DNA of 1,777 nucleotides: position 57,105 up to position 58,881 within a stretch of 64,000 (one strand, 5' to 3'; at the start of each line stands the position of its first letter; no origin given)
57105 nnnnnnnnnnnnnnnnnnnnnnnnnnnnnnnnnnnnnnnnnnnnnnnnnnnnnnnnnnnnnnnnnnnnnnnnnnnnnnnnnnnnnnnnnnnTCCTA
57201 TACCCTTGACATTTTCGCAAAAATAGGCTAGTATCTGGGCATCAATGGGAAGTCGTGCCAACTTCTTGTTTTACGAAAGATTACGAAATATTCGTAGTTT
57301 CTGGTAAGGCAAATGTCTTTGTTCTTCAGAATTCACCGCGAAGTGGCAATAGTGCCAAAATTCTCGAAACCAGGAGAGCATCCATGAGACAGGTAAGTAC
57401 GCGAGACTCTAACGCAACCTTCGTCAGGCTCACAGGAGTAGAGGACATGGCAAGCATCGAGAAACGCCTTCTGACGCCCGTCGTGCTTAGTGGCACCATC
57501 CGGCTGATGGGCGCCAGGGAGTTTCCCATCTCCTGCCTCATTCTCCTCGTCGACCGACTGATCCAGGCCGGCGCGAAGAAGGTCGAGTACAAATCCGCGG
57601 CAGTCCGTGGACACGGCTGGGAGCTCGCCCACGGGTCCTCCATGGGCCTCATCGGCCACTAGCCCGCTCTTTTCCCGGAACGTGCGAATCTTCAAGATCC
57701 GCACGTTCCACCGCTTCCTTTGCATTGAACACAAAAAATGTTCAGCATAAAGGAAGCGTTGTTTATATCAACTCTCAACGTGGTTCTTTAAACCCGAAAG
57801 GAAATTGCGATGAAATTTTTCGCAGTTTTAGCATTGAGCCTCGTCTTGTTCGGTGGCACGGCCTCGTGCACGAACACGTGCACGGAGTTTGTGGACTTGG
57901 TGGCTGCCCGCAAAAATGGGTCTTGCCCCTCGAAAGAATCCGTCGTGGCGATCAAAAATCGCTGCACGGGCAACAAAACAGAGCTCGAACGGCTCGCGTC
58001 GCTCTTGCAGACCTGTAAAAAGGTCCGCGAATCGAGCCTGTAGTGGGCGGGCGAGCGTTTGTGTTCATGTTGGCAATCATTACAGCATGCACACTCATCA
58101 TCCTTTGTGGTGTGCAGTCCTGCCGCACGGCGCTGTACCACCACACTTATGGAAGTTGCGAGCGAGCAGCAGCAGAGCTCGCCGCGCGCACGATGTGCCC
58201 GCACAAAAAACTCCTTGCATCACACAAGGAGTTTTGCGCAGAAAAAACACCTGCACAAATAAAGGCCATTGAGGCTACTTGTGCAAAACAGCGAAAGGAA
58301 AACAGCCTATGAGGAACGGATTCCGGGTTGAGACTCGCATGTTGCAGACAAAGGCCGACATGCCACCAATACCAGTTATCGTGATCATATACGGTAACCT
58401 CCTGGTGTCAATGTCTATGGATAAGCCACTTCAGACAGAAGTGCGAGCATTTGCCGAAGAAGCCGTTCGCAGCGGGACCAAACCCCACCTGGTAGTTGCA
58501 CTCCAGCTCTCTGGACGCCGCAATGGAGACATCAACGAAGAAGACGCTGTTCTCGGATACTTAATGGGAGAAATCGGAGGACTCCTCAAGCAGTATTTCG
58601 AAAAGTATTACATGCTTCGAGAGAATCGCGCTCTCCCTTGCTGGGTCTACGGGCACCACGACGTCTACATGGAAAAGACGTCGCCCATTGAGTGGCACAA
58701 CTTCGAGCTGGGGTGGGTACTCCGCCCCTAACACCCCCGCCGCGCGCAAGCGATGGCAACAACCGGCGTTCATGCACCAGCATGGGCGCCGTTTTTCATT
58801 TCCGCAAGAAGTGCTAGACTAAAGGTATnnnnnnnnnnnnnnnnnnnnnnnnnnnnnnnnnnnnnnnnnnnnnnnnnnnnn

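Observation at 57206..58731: Second GC-rich mini-island encoding four small proteins, two with signal peptides and multiple cysteines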

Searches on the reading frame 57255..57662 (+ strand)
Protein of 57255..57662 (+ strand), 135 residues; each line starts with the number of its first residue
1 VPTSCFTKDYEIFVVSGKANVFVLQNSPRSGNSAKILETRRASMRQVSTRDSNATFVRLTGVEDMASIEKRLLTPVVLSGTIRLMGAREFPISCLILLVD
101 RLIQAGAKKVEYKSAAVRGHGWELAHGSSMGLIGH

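Call 9: search_protein_families(library=pfam, max_evalue=1, proteins=[window:57255-57662:+])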
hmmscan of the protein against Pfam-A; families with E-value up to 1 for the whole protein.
window:57255-57662:+ (135 aa): 1 family
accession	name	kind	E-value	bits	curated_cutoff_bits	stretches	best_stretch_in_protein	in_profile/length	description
PF18631.6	Cucumopine_C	-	0.062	13.9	27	1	68-116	50-98/141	Cucumopine synthase C-terminal helical bundle domain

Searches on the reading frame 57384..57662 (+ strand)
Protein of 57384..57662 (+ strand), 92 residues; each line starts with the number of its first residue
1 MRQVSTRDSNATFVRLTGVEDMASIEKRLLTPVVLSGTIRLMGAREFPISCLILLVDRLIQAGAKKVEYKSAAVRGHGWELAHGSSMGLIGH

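Call 42: search_protein_families(library=padloc, max_evalue=1, proteins=[window:57384-57662:+])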
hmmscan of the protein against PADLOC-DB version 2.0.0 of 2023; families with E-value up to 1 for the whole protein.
window:57384-57662:+ (92 aa): 0 families

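Call 47: search_solved_structures(query=A3, max_evalue=10, show_alignments=2)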
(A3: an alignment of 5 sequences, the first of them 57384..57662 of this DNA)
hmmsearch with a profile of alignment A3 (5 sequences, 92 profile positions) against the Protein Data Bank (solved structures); distinct sequences matched with E-value up to 10: 0.

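Call 53: predict_structure(alignment_id=A3)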
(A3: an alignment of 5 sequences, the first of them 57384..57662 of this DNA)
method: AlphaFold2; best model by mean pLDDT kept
length: 92 residues; sequences in the alignment: 5
mean_pLDDT: 73.9   pTM: 0.61
mean pLDDT of the five models: 73.9, 73.9, 71.3, 58.7, 49.3
residues with pLDDT >= 90: 0; 70-90: 68; 50-70: 9; < 50: 15
segments of 3 or more residues with pLDDT < 50: 1-7, 85-92
pLDDT, mean of each block of 10 residues (from residue 1): 46 80 83 84 84 87 85 71 53 39
secondary structure, 60 per line:
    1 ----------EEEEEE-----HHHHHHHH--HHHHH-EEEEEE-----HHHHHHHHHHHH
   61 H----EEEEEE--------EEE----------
elements in order: E11-16 H22-29 H32-36 E38-43 H49-61 E66-71 E80-82
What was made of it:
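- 57384..57662 (+): ORF1: 92-aa soluble alpha/beta protein, restricted to this clade, with a conserved C-terminal tail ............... The AF2 model has pLDDT 73.9 and a b-a-a-b-a-b-b topology (call 53).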

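Call 64: search_protein_representatives(alignment_id=A3)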
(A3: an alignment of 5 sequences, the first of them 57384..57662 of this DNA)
Query: 5 sequences, 92 profile positions. Proteins with E-value up to 0.001 (for the whole library): 8; up to 1e-10: 3; up to 1e-30: 2. The best 8 are listed.
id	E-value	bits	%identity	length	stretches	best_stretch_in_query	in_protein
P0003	5.7e-46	170.6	-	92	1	1-92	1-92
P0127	3.4e-40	152.1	-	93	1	1-91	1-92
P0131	2.8e-11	59.4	-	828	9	15-49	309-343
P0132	1.7e-08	50.5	-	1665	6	16-63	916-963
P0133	4.9e-08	49.0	-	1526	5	9-38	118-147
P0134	1.3e-06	44.4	-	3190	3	9-56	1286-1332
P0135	1.5e-06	44.2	-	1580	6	4-26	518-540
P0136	5.7e-04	36.0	-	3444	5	2-27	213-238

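Call 72: search_protein_families(library=phrogs, max_evalue=1, proteins=[window:57384-57662:+])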
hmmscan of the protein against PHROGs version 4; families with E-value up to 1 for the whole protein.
window:57384-57662:+ (92 aa): 0 families

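Call 85: fold_search(model_id=the predicted structure, library=pdb)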
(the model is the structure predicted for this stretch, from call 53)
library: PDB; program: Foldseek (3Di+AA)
matches with E <= 10: 519; with E <= 0.001: 0
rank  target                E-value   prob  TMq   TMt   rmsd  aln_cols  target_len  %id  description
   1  3fg9_B                2.5e-01  0.82  0.49  0.32   5.3        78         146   12  The crystal structure of an universal stress protein UspA family protein from Lactobacillus plantarum WCFS1 (released 2008-12-23)
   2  6yud_F                3.1e-01  0.69  0.50  0.47   5.0        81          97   15  Structure of Csx3/Crn3 from Archaeoglobus fulgidus in complex with cyclic tetra-adenylate (cA4) (released 2020-08-19)
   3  5cs4_B                3.5e-01  0.30  0.37  0.12   4.5        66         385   17  Crystal structure of domains AC3-AC5 of yeast acetyl-CoA carboxylase (released 2015-10-28)
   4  3kzh_B                3.5e-01  0.21  0.34  0.13   6.3       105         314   16  Crystal structure of a putative sugar kinase from Clostridium perfringens (released 2009-12-22)
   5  5by4                  4.5e-01  0.54  0.43  0.38   5.2        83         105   19  Structure and function of the Escherichia coli Tol-Pal stator protein TolR (released 2015-09-16)
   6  1tq8_E                5.5e-01  0.47  0.43  0.33   3.9        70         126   17  Crystal Structure of protein Rv1636 from Mycobacterium tuberculosis H37Rv (released 2004-06-29)
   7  2chg_B                5.5e-01  0.30  0.38  0.19   4.8        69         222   10  Replication Factor C domains 1 and 2 (released 2006-06-06)
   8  7r8y_B                8.7e-01  0.16  0.38  0.21   7.4        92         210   16  Ancestral protein AncThEn of Phosphomethylpyrimidine kinases family (released 2022-06-29)
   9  9zpu_B                8.7e-01  0.11  0.30  0.14   6.7       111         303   12  Crystal Structure of a Ribokinase from Brucella suis in complex with ADP (released 2025-12-31)
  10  2zu7_A                9.3e-01  0.44  0.47  0.14   3.3        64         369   17  Crystal structure of mannosyl-3-phosphoglycerate synthase from Pyrococcus horikoshii (released 2009-10-27)
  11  5dwd_B                1.1e+00  0.20  0.39  0.19   4.7        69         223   12  Crystal structure of esterase PE8 (released 2016-10-26)
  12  6j3c                  1.1e+00  0.14  0.38  0.13  10.7        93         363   15  Crystal structure of human DHODH in complex with inhibitor 1291 (released 2019-08-21)
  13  6vjg                  1.1e+00  0.30  0.41  0.37   4.8        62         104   18  Csx3-I222 Crystal Form at 1.8 Angstrom Resolution (released 2020-09-02)
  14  2yw3_B                1.1e+00  0.08  0.25  0.14   7.6        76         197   13  Crystal Structure Analysis of the 4-hydroxy-2-oxoglutarate aldolase/2-deydro-3-deoxyphosphogluconate aldolase from TTH (released 2007-10-23)
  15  9r2v_B                1.2e+00  0.33  0.38  0.25   3.2        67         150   12  De novo designed M16 protein fold (released 2025-05-14)
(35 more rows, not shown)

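Call 86: find_related_loci(query=A3, collection=viral_contigs, flank=3000)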
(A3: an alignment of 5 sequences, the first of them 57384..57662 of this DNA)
Query A3 (92 aa) in viral_contigs; peptide patterns used: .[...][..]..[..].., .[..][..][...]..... (x = any residue, [..] = any of these).
32 stretches matched a pattern, but none encodes a relative of the query by tblastn (E <= 1e-3).

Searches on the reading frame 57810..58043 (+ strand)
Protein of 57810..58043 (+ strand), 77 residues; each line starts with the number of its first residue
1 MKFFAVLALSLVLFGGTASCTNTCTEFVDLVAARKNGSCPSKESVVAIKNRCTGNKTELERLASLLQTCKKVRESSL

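Call 9: search_protein_families(library=pfam, max_evalue=1, proteins=[window:57810-58043:+])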
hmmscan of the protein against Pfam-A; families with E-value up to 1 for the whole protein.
window:57810-58043:+ (77 aa): 1 family
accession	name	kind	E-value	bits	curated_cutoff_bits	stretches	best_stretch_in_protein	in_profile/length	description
PF22114.2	NUP120_helical_2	-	0.12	12.9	21.5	1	20-70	16-66/184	Nucleoporin NUP120, helical domain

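Call 15: list_cluster_members(proteins=[P0001, window:57810-58043:+, window:57384-57662:+, window:55738-57195:+])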
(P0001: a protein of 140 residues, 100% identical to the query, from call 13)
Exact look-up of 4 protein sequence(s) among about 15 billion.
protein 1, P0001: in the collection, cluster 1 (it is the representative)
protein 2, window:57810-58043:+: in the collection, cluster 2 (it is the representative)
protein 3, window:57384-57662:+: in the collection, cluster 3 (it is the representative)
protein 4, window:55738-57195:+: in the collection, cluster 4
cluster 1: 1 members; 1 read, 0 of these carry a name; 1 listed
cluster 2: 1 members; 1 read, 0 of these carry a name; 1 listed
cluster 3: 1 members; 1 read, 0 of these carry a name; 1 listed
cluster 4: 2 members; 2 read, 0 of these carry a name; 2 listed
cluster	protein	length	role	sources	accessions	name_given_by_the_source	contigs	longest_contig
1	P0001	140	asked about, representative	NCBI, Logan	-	-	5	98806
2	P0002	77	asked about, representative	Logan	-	-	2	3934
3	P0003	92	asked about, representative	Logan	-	-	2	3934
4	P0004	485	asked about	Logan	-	-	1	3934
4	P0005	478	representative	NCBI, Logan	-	-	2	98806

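Call 42: search_protein_families(library=padloc, max_evalue=1, proteins=[window:57810-58043:+])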
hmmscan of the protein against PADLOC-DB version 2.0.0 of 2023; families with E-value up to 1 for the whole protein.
window:57810-58043:+ (77 aa): 0 families

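Call 72: search_protein_families(library=phrogs, max_evalue=1, proteins=[window:57810-58043:+])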
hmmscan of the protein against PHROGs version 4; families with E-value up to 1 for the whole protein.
window:57810-58043:+ (77 aa): 0 families

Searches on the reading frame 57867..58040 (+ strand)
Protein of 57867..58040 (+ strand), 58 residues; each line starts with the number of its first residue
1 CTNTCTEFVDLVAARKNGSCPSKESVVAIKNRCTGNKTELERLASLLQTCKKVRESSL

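Call 71: search_solved_structures(query=A5, max_evalue=10, show_alignments=1)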
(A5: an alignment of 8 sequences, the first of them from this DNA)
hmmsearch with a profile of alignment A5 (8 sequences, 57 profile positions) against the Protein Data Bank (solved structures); distinct sequences matched with E-value up to 10: 4.
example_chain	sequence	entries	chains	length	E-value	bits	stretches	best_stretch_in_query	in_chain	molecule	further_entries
5mfb_A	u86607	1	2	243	0.54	13.7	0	22-44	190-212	YIII(Dq)4CqI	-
8ydl_A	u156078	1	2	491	0.94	12.9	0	28-51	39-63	Fusion glycoprotein F2, F1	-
2mtq_A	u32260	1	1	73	3.3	11.2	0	22-33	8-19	Designed Peptide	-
4d4e_A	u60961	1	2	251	5.9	10.4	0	22-42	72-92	ARMADILLO REPEAT PROTEIN ARM00016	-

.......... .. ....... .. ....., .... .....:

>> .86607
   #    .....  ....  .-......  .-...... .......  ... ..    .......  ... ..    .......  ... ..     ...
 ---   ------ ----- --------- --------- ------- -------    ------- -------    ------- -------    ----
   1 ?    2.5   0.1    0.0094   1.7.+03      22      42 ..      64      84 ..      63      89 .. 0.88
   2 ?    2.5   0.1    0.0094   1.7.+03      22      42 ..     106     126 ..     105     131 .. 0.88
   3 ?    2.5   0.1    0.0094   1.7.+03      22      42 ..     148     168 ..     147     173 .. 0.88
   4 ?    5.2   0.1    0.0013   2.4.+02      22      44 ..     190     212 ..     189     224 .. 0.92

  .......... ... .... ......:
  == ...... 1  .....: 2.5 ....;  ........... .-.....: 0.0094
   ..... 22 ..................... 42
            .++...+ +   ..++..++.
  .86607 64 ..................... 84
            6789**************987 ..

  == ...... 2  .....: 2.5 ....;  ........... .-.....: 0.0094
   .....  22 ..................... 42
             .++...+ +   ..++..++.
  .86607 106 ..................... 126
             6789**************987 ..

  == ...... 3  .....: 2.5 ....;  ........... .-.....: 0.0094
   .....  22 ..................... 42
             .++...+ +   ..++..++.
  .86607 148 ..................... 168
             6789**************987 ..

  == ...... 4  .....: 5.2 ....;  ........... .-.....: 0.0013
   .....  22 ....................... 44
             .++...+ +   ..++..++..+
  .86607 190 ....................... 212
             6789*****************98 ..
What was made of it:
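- Tried and rejected: PDB sequence searches with the ORF1 and Cys-family profiles found nothing (calls 47, 71).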

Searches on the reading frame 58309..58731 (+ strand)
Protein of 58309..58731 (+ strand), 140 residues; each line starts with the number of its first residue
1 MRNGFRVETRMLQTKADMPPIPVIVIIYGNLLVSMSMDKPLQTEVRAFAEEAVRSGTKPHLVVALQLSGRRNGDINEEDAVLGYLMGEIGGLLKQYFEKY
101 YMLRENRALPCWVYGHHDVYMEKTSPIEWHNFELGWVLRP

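Call 9: search_protein_families(library=pfam, max_evalue=1, proteins=[window:58309-58731:+])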
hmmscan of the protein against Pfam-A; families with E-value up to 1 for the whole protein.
window:58309-58731:+ (140 aa): 0 families

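Call 12: find_encoding_contigs(protein=window:58309-58731:+, flank=6000, max_places=10)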
Protein window:58309-58731:+ (140 aa): 5 contigs read that carry it; 4 places shown.
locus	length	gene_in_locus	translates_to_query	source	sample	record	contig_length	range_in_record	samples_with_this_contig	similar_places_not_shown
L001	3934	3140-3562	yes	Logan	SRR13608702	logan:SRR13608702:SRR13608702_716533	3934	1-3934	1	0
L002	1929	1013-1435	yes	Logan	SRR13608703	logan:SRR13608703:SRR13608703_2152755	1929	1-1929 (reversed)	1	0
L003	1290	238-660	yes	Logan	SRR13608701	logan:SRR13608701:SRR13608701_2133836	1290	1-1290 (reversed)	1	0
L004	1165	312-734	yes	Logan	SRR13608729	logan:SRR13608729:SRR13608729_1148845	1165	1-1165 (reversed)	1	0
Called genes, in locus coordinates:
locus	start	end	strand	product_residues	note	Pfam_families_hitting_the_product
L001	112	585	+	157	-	PF06695:Sm_multidrug_ex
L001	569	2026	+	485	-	PF01946:Thi4 (weak), PF01266:DAO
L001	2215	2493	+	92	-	-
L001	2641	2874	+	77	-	-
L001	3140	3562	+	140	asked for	-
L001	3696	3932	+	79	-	?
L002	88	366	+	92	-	-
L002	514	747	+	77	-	-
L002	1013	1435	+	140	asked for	-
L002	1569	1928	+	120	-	?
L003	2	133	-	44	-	?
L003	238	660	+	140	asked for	-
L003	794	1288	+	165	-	?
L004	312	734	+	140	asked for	-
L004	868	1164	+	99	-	?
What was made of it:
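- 58043..58312 (+): ORF3: 89-aa precursor of a second exported five-Cys protein and probable paralogue of ORF2; its start overlaps the ORF2 stop (TAGTG). Not called by the automatic gene caller (call 12).
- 58309..58731 (+): ORF4: 140-aa soluble protein occupying the variable slot; its start overlaps the ORF3 stop (ATGA). An exact copy occurs in four independent sequencing runs (call 12).
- ORF3 was not called by the gene caller (call 12).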

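Call 13: find_homologous_proteins(query=window:58309-58731:+, max_evalue=0.01)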
Query window:58309-58731:+ (140 aa): 1 proteins with E <= 0.01 among 18 candidates.
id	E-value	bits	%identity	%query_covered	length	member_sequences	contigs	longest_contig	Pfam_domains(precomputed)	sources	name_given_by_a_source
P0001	3.0e-90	318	100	100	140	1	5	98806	-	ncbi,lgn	-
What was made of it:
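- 58309..58731 (+): It is an orphan in the 5.8-billion-protein search (call 13).
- Tried and rejected: ORF4 hit only itself (call 13).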

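Call 42: search_protein_families(library=padloc, max_evalue=1, proteins=[window:58309-58731:+])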
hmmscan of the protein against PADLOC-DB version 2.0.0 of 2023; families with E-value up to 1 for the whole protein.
window:58309-58731:+ (140 aa): 0 families

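Call 52: predict_structure(protein=window:58309-58731:+)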
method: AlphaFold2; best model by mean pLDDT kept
length: 140 residues; sequences in the alignment: 1
mean_pLDDT: 54.4   pTM: 0.46
mean pLDDT of the five models: 54.4, 48.6, 46.5, 42.3, 36.4
residues with pLDDT >= 90: 0; 70-90: 1; 50-70: 90; < 50: 49
segments of 3 or more residues with pLDDT < 50: 1-3, 30-37, 69-73, 102-113, 121-126, 128-140
pLDDT, mean of each block of 10 residues (from residue 1): 58 61 62 45 65 60 58 49 57 58 47 51 46 46
secondary structure, 60 per line:
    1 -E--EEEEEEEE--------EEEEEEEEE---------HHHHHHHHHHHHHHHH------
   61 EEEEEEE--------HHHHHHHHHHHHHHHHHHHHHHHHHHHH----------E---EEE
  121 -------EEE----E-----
elements in order: E5-12 E21-29 H39-54 E61-67 H76-103 E118-120 E128-130

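Call 72: search_protein_families(library=phrogs, max_evalue=1, proteins=[window:58309-58731:+])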
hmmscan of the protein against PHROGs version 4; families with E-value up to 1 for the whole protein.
window:58309-58731:+ (140 aa): 0 families

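Call 87: find_related_loci(query=window:58309-58731:+, collection=viral_contigs, flank=3000)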
Query window:58309-58731:+ (140 aa) in viral_contigs; peptide patterns used: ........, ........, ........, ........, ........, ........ (x = any residue, [..] = any of these).
10 stretches matched a pattern, but none encodes a relative of the query by tblastn (E <= 1e-3).
